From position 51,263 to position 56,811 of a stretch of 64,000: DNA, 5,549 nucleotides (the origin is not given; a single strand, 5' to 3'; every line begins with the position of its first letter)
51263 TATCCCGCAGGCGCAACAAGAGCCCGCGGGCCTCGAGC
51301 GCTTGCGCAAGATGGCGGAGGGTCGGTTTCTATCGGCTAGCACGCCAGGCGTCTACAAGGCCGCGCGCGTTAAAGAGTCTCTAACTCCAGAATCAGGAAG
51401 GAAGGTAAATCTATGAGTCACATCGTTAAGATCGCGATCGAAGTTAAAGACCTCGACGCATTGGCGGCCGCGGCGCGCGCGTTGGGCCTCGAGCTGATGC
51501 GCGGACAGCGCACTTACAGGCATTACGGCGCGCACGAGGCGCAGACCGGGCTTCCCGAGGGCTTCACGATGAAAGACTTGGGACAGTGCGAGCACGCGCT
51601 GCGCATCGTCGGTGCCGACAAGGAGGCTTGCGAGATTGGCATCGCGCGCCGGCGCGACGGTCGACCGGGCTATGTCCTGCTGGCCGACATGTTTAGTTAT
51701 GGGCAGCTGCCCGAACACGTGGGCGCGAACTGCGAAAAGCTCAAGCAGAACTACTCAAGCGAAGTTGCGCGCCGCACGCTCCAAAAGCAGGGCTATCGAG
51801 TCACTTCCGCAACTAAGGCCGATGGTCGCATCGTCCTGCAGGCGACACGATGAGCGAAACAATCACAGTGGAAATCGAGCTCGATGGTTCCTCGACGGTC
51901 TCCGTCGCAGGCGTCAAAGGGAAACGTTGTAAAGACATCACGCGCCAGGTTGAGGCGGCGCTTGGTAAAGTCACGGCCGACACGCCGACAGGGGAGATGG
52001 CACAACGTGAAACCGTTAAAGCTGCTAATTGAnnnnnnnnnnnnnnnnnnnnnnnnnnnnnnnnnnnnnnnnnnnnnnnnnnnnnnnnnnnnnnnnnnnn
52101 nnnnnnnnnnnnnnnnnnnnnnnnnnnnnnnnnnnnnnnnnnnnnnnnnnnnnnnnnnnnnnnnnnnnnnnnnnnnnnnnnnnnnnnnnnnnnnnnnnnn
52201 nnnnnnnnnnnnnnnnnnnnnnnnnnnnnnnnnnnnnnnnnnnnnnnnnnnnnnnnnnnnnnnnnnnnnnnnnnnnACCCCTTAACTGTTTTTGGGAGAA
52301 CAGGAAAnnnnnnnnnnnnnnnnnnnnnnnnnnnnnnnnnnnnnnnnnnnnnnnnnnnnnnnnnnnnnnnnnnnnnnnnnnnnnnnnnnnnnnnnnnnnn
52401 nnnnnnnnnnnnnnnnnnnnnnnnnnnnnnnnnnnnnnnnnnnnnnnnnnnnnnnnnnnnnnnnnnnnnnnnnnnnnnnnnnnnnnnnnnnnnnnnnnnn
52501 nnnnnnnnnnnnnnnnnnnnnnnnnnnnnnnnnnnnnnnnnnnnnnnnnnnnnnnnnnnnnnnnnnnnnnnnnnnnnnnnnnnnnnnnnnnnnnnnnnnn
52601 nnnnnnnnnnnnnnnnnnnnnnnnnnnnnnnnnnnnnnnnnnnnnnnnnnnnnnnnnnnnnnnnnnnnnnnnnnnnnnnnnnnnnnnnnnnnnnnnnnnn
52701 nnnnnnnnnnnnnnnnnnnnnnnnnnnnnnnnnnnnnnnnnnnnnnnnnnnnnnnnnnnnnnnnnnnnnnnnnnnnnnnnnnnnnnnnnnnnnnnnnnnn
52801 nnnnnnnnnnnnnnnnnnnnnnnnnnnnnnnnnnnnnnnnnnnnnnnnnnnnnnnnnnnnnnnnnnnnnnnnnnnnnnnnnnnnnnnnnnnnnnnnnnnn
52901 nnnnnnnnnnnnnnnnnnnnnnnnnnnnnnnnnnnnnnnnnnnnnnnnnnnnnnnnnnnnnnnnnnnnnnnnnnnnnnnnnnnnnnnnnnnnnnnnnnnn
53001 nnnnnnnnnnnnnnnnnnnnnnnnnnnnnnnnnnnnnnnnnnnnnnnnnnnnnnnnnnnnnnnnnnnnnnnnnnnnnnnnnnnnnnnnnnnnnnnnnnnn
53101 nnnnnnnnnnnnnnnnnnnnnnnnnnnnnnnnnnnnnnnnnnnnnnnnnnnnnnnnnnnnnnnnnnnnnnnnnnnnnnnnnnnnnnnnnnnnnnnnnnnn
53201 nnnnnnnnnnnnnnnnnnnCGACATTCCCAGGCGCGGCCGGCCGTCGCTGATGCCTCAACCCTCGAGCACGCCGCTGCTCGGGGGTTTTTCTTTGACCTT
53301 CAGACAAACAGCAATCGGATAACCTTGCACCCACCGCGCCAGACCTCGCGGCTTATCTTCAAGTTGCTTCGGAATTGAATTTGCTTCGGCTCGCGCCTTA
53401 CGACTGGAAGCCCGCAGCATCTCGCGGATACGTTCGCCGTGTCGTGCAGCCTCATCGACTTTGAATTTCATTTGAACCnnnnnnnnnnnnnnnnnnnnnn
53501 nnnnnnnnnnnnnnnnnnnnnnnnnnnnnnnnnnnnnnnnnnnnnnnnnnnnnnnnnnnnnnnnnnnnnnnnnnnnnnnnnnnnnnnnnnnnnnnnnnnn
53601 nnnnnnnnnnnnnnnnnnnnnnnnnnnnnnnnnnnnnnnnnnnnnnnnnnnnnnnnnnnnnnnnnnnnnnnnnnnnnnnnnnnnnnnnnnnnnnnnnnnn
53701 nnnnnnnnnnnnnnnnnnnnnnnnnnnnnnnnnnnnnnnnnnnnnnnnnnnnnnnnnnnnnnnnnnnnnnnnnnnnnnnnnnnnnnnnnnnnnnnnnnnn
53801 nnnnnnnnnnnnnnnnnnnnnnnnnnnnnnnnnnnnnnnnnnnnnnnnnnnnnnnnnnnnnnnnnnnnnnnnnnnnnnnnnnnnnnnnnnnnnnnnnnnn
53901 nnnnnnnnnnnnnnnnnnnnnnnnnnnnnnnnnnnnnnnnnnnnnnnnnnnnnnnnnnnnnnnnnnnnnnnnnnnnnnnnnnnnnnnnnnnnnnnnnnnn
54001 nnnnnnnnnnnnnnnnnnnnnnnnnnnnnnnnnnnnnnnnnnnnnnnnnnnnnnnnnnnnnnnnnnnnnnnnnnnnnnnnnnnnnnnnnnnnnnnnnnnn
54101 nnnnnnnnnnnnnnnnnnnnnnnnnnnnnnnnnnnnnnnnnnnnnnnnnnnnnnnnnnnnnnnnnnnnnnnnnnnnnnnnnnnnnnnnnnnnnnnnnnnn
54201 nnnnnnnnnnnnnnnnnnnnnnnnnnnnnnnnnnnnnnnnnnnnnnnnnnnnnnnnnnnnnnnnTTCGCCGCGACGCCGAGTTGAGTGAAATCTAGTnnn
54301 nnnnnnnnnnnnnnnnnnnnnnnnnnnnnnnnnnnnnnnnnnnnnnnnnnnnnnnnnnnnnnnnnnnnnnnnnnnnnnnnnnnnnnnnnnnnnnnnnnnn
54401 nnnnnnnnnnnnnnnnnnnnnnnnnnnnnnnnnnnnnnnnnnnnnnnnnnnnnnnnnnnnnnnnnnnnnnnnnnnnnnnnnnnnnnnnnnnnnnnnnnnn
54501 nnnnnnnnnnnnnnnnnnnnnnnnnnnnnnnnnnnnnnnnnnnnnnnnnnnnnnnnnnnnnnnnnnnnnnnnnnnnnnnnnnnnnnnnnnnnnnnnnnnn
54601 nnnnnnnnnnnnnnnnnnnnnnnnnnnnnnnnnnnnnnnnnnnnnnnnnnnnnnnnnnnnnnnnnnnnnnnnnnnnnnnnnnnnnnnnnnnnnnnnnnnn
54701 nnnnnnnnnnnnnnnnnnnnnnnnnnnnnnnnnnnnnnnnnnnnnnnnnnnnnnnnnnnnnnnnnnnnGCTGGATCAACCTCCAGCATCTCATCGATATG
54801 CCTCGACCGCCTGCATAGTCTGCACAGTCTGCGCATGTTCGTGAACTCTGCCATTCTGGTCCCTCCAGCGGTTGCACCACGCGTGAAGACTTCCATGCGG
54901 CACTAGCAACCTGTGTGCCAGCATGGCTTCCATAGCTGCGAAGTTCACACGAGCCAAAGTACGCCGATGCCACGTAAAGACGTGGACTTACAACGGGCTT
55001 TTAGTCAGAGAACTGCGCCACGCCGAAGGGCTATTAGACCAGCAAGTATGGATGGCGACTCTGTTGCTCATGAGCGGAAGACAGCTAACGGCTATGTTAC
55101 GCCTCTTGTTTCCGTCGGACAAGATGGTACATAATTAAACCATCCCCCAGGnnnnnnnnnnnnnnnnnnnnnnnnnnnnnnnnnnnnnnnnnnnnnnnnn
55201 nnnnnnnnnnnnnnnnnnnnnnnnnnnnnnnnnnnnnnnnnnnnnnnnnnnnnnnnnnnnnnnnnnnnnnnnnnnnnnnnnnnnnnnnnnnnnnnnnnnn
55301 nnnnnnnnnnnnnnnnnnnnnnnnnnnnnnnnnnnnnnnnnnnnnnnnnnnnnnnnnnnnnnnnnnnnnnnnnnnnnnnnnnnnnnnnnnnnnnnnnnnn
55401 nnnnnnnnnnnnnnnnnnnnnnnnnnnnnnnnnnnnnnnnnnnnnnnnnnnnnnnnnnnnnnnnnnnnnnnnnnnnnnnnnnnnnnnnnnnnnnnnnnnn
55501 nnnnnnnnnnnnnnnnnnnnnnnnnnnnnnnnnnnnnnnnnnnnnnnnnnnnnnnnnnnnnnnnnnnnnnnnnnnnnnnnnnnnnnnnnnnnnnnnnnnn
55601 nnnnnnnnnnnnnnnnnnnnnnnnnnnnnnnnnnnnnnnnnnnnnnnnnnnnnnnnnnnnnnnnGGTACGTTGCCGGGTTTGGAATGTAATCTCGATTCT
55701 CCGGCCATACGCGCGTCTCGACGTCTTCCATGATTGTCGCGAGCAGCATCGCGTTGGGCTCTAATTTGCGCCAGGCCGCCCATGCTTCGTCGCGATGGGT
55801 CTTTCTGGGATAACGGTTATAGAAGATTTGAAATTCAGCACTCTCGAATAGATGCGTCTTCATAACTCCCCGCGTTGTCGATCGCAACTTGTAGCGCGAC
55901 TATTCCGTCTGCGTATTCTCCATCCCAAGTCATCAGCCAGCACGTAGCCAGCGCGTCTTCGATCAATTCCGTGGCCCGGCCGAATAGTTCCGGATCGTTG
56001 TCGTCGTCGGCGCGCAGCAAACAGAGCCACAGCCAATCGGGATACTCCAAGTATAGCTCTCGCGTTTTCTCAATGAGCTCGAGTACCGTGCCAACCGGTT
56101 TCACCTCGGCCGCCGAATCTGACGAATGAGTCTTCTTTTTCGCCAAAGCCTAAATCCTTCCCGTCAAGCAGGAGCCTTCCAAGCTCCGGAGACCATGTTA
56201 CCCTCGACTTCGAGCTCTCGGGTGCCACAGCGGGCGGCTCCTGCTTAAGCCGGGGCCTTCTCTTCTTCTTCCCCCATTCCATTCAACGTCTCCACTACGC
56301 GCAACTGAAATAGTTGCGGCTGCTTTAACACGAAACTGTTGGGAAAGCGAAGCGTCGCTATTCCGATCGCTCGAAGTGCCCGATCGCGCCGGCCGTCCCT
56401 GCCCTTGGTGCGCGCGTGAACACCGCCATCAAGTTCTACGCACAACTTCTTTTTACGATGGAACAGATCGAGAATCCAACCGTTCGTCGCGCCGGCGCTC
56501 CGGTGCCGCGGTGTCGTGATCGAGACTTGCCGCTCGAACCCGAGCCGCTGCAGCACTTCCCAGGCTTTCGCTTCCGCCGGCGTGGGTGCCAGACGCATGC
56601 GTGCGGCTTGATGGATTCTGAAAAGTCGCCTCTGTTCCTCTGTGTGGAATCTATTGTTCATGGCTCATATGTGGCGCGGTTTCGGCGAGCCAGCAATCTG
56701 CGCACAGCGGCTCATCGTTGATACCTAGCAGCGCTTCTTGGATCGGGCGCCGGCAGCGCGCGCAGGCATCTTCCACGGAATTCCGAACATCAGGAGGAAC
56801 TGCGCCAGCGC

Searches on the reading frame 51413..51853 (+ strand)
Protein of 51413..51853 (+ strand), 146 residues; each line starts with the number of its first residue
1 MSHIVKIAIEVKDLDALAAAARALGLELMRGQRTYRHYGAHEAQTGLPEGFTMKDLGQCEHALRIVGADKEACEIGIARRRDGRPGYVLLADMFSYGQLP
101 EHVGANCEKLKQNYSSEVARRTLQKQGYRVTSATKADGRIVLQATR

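Call 59: search_protein_families(library=pfam, proteins=[window:51413-51853:+], max_evalue=0.05)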
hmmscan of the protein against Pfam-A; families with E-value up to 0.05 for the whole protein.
window:51413-51853:+ (146 aa): 2 families
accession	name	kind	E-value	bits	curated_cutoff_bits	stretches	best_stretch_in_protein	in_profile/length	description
PF06868.16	DUF1257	-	0.00014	22.5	22.2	1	71-140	34-100/103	Protein of unknown function (DUF1257)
PF13669.12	Glyoxalase_4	-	0.0069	17.1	27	0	5-33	70-99/109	Glyoxalase/Bleomycin resistance protein/Dioxygenase superfamily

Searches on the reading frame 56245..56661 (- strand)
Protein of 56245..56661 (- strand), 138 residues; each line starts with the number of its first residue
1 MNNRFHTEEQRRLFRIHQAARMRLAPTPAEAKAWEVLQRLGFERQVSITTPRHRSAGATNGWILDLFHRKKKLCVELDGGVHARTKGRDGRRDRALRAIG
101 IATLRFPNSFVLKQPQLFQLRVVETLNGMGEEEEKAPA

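Call 90: search_protein_families(library=pfam, proteins=[window:56245-56661:-], max_evalue=0.05)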
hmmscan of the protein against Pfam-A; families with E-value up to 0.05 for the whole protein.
window:56245-56661:- (138 aa): 1 family
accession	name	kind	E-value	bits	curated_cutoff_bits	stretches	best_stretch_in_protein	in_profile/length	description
PF04480.18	DUF559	-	9.5e-14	51.6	20.6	1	17-119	5-101/109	Protein of unknown function (DUF559)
